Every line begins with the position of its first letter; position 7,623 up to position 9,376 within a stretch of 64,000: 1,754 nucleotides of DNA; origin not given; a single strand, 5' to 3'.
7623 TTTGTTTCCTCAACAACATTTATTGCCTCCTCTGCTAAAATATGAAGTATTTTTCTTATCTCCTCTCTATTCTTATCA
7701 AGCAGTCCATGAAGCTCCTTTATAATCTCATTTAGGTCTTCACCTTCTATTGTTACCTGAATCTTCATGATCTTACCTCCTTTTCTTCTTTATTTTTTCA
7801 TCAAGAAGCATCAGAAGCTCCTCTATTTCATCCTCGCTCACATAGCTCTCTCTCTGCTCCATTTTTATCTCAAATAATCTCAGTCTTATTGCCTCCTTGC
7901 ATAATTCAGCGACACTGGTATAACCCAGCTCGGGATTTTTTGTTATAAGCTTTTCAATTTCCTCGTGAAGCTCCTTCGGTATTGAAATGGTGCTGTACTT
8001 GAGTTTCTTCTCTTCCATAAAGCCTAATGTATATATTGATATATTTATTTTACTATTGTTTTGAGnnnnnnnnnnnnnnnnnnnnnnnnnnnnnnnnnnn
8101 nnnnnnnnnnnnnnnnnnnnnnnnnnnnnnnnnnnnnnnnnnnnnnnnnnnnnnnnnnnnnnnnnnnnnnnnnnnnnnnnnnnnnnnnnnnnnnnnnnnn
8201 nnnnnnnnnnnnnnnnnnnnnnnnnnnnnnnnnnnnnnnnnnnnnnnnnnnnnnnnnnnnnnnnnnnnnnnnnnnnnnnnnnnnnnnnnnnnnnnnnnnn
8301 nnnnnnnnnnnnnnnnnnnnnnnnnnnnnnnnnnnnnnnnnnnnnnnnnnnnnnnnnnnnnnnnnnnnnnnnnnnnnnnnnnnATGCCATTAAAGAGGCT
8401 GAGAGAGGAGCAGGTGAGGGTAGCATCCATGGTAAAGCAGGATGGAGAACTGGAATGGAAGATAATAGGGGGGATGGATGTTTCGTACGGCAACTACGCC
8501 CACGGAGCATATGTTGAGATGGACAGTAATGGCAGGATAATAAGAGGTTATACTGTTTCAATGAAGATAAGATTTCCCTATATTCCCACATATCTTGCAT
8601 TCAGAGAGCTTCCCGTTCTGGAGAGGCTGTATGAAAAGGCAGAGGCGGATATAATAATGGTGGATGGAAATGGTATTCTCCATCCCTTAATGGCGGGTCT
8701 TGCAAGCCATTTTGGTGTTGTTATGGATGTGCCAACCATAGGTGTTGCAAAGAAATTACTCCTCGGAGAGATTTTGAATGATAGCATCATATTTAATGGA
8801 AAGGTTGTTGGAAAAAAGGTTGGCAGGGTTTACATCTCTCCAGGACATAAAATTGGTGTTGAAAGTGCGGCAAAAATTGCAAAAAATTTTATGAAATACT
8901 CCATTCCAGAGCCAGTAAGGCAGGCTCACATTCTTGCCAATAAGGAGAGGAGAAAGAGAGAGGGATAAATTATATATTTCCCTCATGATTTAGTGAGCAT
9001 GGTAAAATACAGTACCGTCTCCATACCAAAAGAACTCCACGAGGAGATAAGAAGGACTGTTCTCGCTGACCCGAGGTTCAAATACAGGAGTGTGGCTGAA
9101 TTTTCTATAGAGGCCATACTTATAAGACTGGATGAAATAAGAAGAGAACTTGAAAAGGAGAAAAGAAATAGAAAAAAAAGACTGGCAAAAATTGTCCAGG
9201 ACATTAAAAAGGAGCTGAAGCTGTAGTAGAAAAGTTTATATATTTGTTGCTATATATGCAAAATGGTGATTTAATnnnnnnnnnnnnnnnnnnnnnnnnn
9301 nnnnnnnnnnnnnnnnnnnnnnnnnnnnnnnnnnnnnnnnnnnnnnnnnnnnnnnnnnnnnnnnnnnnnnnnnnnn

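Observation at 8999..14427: Ten-gene translationally coupled operon with no assigned function: RHH, two G/Y/W micro-proteins, NifX-like, Gly-rich Zn ribbon, two MinD-ferredoxin ATPases, LEA14-like, CDF-NifX fusion, SAM MTase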

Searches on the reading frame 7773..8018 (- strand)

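Call 67: search_protein_families(library=pfam, max_evalue=5, proteins=[window:7773-8018:-])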
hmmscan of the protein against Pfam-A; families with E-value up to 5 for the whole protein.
window:7773-8018:- (81 aa): 3 families
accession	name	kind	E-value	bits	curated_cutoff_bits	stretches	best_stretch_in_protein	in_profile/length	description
PF14916.11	CCDC92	-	0.0047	17.2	28.3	1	15-33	23-41/57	Coiled-coil domain of unknown function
PF10415.14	FumaraseC_C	-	0.019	15.8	32.5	1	28-69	6-47/54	Fumarase C C-terminus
PF01402.27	RHH_1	-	0.32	11.4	20.5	1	10-48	3-37/39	Ribbon-helix-helix protein, copG family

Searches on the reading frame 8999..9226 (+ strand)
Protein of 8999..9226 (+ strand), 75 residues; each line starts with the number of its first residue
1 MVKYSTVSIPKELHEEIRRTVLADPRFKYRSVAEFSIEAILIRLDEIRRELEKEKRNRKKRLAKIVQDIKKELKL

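Call 3: search_protein_families(library=pfam, max_evalue=0.01, proteins=[window:8999-9226:+])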
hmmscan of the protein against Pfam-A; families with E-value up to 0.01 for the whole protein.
window:8999-9226:+ (75 aa): 0 families

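Call 8: search_protein_families(library=ncbifam, max_evalue=0.01, proteins=[window:8999-9226:+])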
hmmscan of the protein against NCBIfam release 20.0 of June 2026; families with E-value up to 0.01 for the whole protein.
window:8999-9226:+ (75 aa): 0 families

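Call 67: search_protein_families(library=pfam, max_evalue=5, proteins=[window:8999-9226:+])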
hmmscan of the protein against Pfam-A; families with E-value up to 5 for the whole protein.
window:8999-9226:+ (75 aa): 1 family
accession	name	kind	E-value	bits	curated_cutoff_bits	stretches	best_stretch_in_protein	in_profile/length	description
PF14372.11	hAT-like_RNase-H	-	0.17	12.6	27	0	41-73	12-44/100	hAT-like transposase, RNase-H fold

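Call 75: predict_structure(alignment_id=A2)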
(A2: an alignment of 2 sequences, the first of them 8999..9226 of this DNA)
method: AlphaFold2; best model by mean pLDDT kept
length: 75 residues; sequences in the alignment: 2
mean_pLDDT: 87.6   pTM: 0.58
mean pLDDT of the five models: 87.6, 83.2, 82.8, 81.8, 72.4
residues with pLDDT >= 90: 38; 70-90: 30; 50-70: 4; < 50: 3
segments of 3 or more residues with pLDDT < 50: 1-3
pLDDT, mean of each block of 10 residues (from residue 1): 61 87 84 89 96 97 97 92
secondary structure, 60 per line:
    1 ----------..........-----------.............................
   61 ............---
elements in order: H11-20 H32-72

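Call 78: fold_search(model_id=the predicted structure, library=pdb)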
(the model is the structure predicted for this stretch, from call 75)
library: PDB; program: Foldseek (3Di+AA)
matches with E <= 10: 8; with E <= 0.001: 0
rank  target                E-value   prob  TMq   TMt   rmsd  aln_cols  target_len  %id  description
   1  4fmr_B                7.3e+00  0.04  0.23  0.10   7.3        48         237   14  Crystal structure of a Putative bacterial DNA binding protein (BVU_2165) from Bacteroides vulgatus ATCC 8482 at 2.25 A (released 2012-08-15)
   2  7rro_F1               8.5e+00  0.05  0.43  0.10  11.4        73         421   16  Structure of the 48-nm repeat doublet microtubule from bovine tracheal cilia (released 2021-10-27)
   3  4fmr_D                8.5e+00  0.03  0.22  0.10   7.2        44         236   20  Crystal structure of a Putative bacterial DNA binding protein (BVU_2165) from Bacteroides vulgatus ATCC 8482 at 2.25 A (released 2012-08-15)
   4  5abx_B                9.2e+00  0.05  0.21  0.39   5.8        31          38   26  Complex of C. elegans eIF4E-3 with the 4E-binding protein Mextli and cap analog (released 2015-09-02)
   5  7qep_D5               9.2e+00  0.03  0.21  0.18   1.7        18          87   28  Cryo-EM structure of the ribosome from Encephalitozoon cuniculi (released 2022-02-09)
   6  8to0_BJ               9.9e+00  0.04  0.43  0.10  11.4        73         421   15  48-nm repeating structure of doublets from mouse sperm flagella (released 2023-11-01)
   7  3kxy_T                9.9e+00  0.04  0.18  0.21   6.9        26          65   31  Crystal Structure of the ExsC-ExsE Complex (released 2010-06-30)
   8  7eko_A                9.9e+00  0.03  0.22  0.09   3.7        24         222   17  CrClpP-S1 (released 2021-10-20)
